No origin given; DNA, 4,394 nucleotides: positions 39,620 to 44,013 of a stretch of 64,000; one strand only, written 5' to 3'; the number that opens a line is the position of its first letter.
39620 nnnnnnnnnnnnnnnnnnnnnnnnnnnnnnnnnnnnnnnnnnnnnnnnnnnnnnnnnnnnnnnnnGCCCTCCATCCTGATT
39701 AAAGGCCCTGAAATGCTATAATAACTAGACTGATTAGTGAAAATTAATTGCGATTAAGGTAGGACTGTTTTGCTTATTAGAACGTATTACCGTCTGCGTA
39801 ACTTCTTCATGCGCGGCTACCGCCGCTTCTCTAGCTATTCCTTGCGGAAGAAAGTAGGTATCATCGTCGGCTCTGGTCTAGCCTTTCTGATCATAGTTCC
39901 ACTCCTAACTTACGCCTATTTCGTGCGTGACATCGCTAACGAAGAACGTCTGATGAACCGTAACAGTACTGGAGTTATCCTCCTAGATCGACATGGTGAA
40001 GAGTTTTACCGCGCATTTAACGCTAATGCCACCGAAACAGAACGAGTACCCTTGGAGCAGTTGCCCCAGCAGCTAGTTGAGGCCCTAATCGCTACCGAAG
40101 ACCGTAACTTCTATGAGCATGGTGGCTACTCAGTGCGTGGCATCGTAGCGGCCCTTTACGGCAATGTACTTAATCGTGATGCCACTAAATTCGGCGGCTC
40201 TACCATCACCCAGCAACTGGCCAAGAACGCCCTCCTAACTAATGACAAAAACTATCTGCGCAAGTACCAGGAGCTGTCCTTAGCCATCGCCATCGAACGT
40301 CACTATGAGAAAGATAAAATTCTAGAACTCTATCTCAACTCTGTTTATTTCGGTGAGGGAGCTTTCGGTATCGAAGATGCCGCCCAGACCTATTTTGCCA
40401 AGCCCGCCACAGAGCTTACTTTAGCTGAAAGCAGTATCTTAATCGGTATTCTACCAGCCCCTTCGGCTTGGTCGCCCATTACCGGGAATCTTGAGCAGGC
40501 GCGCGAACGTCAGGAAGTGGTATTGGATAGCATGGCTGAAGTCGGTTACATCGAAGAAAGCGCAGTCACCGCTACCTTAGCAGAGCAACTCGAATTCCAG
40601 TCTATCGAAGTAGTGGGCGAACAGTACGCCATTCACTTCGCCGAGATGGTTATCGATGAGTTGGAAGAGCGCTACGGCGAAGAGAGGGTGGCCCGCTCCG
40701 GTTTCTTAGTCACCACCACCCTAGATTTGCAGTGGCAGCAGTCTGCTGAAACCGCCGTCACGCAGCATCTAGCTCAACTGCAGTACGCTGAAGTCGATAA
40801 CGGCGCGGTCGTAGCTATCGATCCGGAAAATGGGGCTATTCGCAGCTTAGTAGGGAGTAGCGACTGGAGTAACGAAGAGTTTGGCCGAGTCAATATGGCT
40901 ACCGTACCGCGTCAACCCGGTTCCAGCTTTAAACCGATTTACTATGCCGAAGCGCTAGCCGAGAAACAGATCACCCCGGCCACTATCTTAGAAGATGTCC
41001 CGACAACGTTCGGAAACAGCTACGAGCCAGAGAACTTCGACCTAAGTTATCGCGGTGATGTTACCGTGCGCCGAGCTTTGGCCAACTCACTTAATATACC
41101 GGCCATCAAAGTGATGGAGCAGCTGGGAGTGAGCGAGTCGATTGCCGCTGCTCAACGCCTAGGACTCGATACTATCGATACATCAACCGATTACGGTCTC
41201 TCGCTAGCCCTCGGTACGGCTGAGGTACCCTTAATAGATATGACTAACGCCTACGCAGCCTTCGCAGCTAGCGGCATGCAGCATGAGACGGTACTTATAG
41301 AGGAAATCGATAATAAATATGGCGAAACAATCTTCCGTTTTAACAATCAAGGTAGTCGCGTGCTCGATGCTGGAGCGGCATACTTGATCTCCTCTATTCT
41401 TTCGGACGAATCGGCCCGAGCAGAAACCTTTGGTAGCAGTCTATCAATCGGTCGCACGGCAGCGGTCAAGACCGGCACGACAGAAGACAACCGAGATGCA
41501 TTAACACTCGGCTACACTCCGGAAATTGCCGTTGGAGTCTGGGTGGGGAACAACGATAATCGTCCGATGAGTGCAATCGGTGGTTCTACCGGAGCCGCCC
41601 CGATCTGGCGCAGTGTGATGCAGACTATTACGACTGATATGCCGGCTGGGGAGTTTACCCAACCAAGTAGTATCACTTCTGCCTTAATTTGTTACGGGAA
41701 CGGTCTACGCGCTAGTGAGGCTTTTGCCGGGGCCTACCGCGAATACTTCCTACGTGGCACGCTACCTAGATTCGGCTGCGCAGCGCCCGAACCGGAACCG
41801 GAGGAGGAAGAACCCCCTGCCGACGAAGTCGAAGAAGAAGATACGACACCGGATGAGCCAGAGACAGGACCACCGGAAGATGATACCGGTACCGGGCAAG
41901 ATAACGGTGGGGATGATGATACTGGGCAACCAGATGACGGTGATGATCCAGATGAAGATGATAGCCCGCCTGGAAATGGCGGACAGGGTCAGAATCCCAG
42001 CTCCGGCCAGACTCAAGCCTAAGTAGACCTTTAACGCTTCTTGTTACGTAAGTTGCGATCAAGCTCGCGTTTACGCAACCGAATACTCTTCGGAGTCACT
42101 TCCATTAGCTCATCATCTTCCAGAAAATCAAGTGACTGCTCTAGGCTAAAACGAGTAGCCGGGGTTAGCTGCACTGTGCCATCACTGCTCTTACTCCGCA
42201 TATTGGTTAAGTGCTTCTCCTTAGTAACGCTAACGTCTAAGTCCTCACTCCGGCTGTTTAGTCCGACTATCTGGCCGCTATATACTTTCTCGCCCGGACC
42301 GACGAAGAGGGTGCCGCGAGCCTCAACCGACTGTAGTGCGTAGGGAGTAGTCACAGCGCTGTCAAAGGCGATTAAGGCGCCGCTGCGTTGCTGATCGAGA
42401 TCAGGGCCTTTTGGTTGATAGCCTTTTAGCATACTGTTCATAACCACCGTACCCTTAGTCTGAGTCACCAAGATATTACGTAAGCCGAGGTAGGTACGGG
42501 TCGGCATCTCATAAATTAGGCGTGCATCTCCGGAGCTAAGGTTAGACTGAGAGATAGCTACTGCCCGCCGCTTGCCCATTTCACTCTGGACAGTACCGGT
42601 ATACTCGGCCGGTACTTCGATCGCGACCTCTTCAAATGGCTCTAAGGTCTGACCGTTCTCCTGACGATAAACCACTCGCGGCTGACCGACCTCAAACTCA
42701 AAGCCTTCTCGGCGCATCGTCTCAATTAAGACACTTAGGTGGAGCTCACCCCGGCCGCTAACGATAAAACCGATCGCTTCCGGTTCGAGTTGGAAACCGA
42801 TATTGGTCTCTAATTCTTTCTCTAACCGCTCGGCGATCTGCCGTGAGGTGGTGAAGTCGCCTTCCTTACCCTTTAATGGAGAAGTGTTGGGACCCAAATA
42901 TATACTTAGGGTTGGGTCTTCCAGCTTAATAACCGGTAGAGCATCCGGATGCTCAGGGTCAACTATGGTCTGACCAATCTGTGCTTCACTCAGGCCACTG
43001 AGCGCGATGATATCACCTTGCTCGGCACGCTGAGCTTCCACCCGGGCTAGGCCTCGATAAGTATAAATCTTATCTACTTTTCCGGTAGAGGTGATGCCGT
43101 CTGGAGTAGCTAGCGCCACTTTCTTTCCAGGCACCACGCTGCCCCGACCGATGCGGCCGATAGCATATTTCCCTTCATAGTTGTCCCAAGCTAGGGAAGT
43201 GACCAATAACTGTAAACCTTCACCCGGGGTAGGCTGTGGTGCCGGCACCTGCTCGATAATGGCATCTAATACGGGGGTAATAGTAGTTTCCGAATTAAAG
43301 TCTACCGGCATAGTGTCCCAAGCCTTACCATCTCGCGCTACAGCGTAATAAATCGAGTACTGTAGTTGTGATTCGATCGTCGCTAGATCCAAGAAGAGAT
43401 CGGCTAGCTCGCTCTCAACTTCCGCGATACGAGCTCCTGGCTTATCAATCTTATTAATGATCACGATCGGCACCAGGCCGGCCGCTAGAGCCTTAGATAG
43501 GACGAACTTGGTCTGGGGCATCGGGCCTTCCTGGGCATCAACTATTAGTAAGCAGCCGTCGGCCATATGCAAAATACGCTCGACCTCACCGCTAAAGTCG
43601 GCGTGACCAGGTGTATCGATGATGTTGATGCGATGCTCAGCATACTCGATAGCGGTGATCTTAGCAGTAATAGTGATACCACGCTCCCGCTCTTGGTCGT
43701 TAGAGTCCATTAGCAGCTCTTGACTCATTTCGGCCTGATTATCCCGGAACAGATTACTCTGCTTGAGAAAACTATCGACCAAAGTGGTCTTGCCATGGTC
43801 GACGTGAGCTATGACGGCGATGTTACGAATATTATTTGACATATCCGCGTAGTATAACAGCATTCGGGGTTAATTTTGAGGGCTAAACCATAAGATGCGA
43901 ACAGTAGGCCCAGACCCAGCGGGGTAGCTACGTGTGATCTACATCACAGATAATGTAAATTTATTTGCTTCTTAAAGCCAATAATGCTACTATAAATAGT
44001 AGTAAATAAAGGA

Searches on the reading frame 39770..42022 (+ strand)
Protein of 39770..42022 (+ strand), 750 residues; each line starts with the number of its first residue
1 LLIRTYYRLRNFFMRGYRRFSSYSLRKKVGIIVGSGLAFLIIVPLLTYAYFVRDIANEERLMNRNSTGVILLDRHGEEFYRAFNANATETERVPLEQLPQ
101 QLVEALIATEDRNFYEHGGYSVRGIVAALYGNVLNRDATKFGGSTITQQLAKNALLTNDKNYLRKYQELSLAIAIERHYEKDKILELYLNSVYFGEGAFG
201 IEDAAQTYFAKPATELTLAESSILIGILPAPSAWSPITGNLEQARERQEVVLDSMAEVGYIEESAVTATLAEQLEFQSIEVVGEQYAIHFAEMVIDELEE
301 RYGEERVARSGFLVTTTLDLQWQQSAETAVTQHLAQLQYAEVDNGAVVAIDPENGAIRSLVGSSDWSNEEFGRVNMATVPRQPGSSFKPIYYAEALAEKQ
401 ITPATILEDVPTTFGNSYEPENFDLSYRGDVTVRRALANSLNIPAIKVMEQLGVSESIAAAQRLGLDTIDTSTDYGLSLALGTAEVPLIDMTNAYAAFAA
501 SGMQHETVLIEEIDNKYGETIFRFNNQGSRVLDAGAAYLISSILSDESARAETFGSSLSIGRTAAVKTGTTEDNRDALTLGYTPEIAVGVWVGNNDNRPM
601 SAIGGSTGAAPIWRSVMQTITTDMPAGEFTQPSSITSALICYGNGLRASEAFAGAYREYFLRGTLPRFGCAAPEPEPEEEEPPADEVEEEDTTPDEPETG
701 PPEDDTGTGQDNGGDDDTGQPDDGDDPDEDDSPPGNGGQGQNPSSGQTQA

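Call 43: search_protein_families(library=pfam, proteins=[window:39770-42022:+], max_evalue=0.001)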
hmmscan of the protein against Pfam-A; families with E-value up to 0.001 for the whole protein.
window:39770-42022:+ (750 aa): 2 families
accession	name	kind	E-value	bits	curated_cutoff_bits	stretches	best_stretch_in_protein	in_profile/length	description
PF00912.28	Transgly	-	1e-58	198.2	27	1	86-255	10-177/178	Transglycosylase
PF00905.27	Transpeptidase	-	1.8e-18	67.2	22.1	1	345-617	1-298/299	Penicillin binding protein transpeptidase domain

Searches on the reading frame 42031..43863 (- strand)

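Call 43: search_protein_families(library=pfam, proteins=[window:42031-43863:-], max_evalue=0.001)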
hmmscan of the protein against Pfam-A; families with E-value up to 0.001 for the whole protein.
window:42031-43863:- (610 aa): 8 families
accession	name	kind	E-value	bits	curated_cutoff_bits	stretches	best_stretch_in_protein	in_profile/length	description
PF00009.33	GTP_EFTU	-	3.5e-54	183.7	26.5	1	11-207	2-187/188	Elongation factor Tu GTP binding domain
PF21018.2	BipA_C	-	6.7e-42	142.2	23.8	1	495-602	2-109/110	TypA/BipA C-terminal domain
PF00679.30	EFG_C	-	2.1e-15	57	27.9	1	406-491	2-87/89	Elongation factor G C-terminus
PF03144.31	GTP_EFTU_D2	-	7.3e-08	33.2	30.3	1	231-300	1-72/73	Elongation factor Tu domain 2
PF22042.2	EF-G_D2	-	6.9e-05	23.3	27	1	221-301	6-82/84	Elongation factor G domain 2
PF14492.12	EFG_III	-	0.00024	21.6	27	0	355-393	33-74/75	Elongation Factor G, domain III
PF01926.29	MMR_HSR1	-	0.00026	21.5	21.9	0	58-138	27-113/113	50S ribosome-binding GTPase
PF00735.24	Septin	-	0.00045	20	26.2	1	14-90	6-75/280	Septin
